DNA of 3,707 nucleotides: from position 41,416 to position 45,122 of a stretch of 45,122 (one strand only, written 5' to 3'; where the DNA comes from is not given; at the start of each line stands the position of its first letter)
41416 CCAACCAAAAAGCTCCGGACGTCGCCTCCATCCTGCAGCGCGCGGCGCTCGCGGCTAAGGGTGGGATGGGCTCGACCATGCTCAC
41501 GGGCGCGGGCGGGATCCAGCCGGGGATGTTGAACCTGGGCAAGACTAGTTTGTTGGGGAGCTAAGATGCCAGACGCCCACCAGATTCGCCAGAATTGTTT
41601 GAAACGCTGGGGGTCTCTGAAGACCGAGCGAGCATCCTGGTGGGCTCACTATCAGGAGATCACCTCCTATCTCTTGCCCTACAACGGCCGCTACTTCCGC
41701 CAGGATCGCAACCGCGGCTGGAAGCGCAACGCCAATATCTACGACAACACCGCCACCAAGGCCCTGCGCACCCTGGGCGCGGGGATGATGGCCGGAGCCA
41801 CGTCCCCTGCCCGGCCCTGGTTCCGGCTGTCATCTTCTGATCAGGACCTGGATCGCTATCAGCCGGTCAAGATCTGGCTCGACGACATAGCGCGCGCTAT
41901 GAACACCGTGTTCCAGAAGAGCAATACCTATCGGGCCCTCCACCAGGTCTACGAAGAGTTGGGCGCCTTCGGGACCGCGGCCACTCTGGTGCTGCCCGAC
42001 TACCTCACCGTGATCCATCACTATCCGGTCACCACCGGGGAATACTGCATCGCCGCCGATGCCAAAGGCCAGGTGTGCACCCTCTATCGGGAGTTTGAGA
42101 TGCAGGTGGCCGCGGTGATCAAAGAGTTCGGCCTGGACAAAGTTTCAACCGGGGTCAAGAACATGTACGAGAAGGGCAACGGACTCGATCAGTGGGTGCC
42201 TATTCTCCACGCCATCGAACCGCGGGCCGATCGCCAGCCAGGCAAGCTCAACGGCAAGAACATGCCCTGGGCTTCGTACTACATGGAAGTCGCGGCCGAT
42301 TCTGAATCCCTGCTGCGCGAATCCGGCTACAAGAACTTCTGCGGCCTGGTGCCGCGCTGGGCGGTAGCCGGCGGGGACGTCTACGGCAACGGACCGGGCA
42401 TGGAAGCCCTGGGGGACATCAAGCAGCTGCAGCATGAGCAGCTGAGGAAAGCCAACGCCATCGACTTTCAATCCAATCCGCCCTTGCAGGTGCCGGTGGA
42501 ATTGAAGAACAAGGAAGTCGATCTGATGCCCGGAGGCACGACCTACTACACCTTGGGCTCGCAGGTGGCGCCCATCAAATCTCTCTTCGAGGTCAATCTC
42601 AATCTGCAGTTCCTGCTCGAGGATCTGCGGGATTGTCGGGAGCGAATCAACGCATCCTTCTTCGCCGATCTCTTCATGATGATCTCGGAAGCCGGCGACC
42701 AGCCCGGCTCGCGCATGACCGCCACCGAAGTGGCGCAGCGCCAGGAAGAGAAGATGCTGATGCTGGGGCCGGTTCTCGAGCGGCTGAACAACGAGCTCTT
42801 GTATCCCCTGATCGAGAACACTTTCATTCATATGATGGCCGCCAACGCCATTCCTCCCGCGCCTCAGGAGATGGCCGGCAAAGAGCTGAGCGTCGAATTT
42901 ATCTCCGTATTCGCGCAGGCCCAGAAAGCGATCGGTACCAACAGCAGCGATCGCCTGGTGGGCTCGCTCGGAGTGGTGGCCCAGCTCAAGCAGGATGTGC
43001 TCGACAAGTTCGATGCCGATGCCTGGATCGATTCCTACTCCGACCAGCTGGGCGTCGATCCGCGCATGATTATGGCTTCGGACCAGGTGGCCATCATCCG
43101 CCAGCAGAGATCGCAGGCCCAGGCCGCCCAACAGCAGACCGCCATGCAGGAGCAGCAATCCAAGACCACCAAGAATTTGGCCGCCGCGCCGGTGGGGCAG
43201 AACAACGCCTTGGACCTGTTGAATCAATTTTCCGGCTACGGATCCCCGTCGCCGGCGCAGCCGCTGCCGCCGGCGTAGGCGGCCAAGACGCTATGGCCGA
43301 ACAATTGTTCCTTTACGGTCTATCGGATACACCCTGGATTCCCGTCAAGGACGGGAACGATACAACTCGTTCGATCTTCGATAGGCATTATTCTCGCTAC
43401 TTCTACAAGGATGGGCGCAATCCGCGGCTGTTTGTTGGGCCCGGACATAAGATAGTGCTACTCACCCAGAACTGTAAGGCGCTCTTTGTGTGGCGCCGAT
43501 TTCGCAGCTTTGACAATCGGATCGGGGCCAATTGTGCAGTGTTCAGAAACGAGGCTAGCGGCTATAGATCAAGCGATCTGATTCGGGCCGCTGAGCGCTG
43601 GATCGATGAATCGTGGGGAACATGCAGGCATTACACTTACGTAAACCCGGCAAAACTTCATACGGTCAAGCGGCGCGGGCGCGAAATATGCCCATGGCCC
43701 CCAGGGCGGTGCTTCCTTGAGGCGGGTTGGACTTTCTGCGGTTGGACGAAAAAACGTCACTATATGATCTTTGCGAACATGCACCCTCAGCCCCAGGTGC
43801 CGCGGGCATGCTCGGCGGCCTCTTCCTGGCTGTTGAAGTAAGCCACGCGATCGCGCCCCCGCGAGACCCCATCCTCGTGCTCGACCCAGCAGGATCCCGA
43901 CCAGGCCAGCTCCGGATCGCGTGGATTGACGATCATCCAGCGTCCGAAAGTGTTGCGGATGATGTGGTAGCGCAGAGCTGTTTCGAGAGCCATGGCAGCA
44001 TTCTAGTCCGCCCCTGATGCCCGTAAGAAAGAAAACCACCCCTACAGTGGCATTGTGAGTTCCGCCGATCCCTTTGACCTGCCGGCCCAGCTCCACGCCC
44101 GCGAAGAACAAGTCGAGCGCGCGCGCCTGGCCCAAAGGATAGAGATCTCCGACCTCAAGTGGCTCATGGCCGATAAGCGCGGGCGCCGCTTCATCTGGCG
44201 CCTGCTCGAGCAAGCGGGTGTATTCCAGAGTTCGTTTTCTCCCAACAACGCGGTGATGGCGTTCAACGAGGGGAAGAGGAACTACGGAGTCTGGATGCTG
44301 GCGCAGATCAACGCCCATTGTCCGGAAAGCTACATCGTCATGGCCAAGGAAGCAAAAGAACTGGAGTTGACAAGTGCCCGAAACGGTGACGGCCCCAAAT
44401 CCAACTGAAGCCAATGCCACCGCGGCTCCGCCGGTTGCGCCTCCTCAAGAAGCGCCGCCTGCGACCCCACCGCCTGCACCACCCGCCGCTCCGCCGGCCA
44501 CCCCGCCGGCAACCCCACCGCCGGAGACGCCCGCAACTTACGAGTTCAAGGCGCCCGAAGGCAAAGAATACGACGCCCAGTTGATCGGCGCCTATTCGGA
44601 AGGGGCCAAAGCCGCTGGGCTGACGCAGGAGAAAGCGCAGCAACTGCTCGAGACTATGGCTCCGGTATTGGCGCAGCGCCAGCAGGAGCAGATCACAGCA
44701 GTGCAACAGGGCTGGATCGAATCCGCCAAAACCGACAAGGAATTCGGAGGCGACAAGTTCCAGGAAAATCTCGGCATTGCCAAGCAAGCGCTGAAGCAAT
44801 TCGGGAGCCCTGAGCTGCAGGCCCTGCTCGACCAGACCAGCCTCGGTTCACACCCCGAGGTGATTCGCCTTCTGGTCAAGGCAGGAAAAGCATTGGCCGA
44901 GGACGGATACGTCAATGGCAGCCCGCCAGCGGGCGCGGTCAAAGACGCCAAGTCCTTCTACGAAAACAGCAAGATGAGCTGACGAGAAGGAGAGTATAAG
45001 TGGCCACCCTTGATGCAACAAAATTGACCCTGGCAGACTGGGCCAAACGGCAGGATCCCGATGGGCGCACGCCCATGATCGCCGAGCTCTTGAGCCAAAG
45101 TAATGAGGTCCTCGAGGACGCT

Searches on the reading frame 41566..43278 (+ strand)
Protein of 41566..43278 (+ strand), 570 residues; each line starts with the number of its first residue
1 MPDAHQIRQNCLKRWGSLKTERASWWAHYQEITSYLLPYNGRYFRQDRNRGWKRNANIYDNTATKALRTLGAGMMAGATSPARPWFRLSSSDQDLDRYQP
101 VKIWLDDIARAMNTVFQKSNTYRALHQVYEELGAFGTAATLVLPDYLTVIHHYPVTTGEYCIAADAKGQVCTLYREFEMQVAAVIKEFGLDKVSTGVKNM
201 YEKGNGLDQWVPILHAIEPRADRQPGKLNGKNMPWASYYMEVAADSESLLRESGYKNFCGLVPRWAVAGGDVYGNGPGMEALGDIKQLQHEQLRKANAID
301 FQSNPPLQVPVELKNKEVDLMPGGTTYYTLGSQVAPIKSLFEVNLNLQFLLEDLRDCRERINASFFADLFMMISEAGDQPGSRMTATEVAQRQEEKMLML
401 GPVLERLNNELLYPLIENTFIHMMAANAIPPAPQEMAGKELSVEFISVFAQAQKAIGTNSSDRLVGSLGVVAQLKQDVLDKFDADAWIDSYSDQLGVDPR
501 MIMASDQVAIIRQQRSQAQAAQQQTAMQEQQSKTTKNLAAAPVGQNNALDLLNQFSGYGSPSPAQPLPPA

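Call 8: search_protein_families(library=phrogs, proteins=[window:41566-43278:+], max_evalue=0.001)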
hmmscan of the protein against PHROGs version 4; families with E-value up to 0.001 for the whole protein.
window:41566-43278:+ (570 aa): 4 families
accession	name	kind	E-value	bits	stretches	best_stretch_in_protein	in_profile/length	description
phrog_332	-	connector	1.2e-170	569.6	1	3-550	6-555/560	head-tail adaptor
phrog_21528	-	unknown function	1.7e-52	179.1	1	8-227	3-223/224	-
phrog_21643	-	unknown function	3.3e-50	171.7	1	317-549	33-261/268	-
phrog_449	-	connector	4.2e-26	92.5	1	9-537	6-510/520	head-tail adaptor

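Call 10: search_dna_similar(query=window:41566-43278:+, collection=phages, mode=protein, max_rows=30)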
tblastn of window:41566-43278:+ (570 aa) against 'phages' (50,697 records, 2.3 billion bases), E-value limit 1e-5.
Records with a match: 206; places in all: 208; records where one place covers at least 80% of the query: 185.
Best place of each record, by identity: 60-80% 3; <60% 203.
By first word of the organism name: Vibrio 46; Pelagibacter 23; Pseudomonas 16; Escherichia 15; Xanthomonas 15; Caudoviricetes 12; Salmonella 12; Liberibacter 12; Acinetobacter 6; Bordetella 5; and 21 more.
By host as written in the record: - 56; Candidatus Pelagibacter ubique HTCC1062 14; Vibrio cholerae 2095 9; Vibrio cholerae 7; Xanthomonas albilineans CFBP2523 6; Pseudomonas aeruginosa PA14 5; Escherichia coli O157:H7 4; Candidatus Pelagibacter sp. HTCC1062 4; and 70 more.
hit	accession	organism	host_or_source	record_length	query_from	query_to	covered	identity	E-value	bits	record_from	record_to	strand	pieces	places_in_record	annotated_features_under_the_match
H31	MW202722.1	Caudoviricetes sp.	Manatee Spring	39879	11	565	97%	63.6%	0e+0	707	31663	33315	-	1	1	head to tail connecting protein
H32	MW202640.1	Caudoviricetes sp.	Manatee Spring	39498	8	561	97%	63.2%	0e+0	718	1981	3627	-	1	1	head to tail connecting protein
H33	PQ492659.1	Limnohabitans phage DC33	Limnohabitans sp. DCL3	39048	8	561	97%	61.6%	0e+0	705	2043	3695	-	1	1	hypothetical protein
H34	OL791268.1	Phage zth2-2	-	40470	2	569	100%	58.9%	0e+0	692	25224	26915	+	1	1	record has no annotation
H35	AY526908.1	Bordetella phage BMP-1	-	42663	8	558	97%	57.8%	0e+0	638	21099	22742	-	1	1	none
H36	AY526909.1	Bordetella phage BIP-1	-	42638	8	558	97%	57.8%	0e+0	638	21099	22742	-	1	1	none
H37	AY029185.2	Bordetella phage BPP-1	-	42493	8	558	97%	57.8%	0e+0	638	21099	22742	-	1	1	bbp21: Bbp21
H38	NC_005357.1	Bordetella phage BPP-1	Bordetella bronchiseptica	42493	8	558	97%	57.8%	0e+0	638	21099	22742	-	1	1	head-tail adaptor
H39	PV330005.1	Bordetella phage vB_BbrP_003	Bordetella bronchiseptica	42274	8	558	97%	57.8%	0e+0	638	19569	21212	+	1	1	collar head-to-tail connector protein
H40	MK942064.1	Caulobacter phage Jess A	Caulobacter vibrioides CB15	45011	3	558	98%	52.1%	4e-169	538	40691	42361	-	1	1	head-tail connector protein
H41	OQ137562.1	Caulobacter phage RapA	Caulobacter vibrioides CB15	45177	3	558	98%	52.1%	4e-169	538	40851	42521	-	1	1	RapA_gp054c: head-to-tail connector protein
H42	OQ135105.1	Caulobacter phage BL94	Caulobacter vibrioides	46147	3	558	98%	52.1%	8e-169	537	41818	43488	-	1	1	BL94_gp051c: head-to-tail connector protein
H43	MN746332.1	Caulobacter phage SR18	Caulobacter vibrioides CB15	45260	5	558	97%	52.2%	6e-167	531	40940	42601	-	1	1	head to tail connecting protein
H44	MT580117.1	Salmonella phage 66FD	Salmonella enterica subsp. enterica ...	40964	4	503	88%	45.3%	2e-133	435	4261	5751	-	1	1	head-tail connector protein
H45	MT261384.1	Salmonella virus PAT1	Salmonella enterica subsp. enterica ...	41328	4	503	88%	45.3%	2e-133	435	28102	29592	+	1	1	head to tail connecting protein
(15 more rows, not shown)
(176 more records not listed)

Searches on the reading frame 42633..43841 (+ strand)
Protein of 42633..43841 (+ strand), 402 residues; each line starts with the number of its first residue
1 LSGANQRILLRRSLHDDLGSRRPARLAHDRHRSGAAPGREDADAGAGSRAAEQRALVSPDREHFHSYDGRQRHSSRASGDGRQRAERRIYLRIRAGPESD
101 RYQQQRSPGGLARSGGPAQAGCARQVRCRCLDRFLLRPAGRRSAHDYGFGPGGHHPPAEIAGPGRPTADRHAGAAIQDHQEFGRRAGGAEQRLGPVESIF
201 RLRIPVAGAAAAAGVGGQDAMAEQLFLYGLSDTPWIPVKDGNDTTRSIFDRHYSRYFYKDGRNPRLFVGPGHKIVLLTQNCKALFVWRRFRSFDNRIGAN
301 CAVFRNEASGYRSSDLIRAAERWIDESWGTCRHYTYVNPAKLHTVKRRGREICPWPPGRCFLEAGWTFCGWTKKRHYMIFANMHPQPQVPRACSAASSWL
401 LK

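Call 8: search_protein_families(library=phrogs, proteins=[window:42633-43841:+], max_evalue=0.001)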
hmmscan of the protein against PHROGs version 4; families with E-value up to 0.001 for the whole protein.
window:42633-43841:+ (402 aa): 1 family
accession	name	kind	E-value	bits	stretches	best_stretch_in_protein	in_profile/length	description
phrog_24928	-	unknown function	3.7e-17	63.5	1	234-386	2-141/157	-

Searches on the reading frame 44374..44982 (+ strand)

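Call 8: search_protein_families(library=phrogs, proteins=[window:44374-44982:+], max_evalue=0.001)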
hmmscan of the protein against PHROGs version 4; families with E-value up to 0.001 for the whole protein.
window:44374-44982:+ (202 aa): 3 families
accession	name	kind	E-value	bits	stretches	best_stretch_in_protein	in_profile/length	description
phrog_458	-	other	3.5e-45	155.9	1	4-199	20-245/246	protease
phrog_30010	-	unknown function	8e-31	108.4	1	17-181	17-181/517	-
phrog_3742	-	unknown function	7.7e-19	69.7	1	45-185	102-241/287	-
